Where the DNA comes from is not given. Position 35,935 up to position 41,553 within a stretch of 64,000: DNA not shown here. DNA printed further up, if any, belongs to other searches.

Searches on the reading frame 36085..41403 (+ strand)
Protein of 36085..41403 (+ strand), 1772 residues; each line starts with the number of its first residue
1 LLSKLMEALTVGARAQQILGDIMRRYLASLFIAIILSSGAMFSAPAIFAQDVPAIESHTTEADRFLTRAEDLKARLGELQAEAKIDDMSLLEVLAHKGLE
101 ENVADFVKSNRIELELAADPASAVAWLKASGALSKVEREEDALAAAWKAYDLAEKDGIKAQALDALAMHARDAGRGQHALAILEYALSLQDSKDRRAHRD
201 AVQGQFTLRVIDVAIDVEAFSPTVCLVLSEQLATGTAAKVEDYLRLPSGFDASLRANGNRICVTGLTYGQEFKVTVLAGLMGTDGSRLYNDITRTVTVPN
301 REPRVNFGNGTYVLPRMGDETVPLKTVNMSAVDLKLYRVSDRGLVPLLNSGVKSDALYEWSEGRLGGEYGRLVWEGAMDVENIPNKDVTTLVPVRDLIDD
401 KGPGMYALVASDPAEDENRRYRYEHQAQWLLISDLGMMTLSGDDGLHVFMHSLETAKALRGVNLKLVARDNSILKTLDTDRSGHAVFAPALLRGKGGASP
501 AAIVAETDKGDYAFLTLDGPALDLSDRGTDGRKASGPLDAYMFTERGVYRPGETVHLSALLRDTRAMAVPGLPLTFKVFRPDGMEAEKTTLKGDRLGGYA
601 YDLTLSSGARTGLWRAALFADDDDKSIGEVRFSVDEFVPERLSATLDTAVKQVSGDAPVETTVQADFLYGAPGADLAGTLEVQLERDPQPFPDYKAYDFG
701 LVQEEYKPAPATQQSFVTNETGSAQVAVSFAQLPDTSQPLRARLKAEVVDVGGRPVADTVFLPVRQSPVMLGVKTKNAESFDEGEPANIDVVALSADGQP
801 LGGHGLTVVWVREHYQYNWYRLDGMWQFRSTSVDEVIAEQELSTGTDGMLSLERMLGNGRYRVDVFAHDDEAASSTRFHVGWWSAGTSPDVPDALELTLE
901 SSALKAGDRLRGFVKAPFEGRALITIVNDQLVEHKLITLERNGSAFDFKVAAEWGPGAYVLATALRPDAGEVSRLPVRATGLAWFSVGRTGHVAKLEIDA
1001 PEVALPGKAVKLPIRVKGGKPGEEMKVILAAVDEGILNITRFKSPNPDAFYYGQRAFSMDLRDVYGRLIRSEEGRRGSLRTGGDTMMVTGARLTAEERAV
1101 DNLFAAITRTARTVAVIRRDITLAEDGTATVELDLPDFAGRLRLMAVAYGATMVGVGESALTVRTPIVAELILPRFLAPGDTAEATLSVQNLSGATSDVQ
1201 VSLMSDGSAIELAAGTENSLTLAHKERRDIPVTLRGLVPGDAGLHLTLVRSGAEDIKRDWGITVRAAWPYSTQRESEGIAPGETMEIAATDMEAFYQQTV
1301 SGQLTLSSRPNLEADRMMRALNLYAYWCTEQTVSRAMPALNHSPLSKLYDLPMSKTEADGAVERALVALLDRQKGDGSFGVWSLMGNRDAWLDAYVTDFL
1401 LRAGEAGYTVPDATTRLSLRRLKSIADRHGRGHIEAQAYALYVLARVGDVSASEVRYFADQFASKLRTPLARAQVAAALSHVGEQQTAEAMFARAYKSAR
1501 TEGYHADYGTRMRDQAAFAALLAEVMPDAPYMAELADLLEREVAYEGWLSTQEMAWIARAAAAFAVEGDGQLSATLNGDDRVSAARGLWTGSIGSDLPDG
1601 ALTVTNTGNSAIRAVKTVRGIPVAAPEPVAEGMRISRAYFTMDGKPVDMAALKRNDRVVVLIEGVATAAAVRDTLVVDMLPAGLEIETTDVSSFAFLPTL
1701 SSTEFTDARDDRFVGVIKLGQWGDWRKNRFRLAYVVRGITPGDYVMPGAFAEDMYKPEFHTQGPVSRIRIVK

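Call 31: search_protein_families(library=pfam, proteins=[window:36085-41403:+], max_evalue=0.001)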
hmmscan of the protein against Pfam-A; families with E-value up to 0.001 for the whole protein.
window:36085-41403:+ (1772 aa): 9 families
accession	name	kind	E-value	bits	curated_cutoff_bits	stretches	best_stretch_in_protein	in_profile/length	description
PF11974.14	bMG3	-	1.2e-25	89.9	34.9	1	432-533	1-102/103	Bacterial alpha-2-macroglobulin MG3 domain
PF01835.25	MG2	-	1.5e-25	89.8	32.8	1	539-634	1-96/96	MG2 domain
PF17972.7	bMG5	-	6.3e-24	85.2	26.5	1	640-760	1-121/127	Bacterial Alpha-2-macroglobulin MG5 domain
PF17962.7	bMG6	-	9.7e-23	80.9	23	1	772-882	1-112/112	Bacterial macroglobulin domain 6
PF17973.7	bMG10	-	1.4e-17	64.5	26.2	1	1632-1758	1-131/131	Bacterial Alpha-2-macroglobulin MG10 domain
PF07703.20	A2M_BRD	-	4.3e-17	63.2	22.7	1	895-1038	1-139/140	Alpha-2-macroglobulin bait region domain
PF00207.28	A2M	-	2.6e-10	40.4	21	1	1120-1203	6-92/92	Alpha-2-macroglobulin family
PF21142.3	A2M_bMG2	-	2.9e-09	37.4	25.5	1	311-414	6-108/119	Bacterial alpha-2 macroglobulin MG2 domain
PF07678.20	TED_complement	-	0.00024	20.7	22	0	1328-1405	29-107/312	A-macroglobulin TED domain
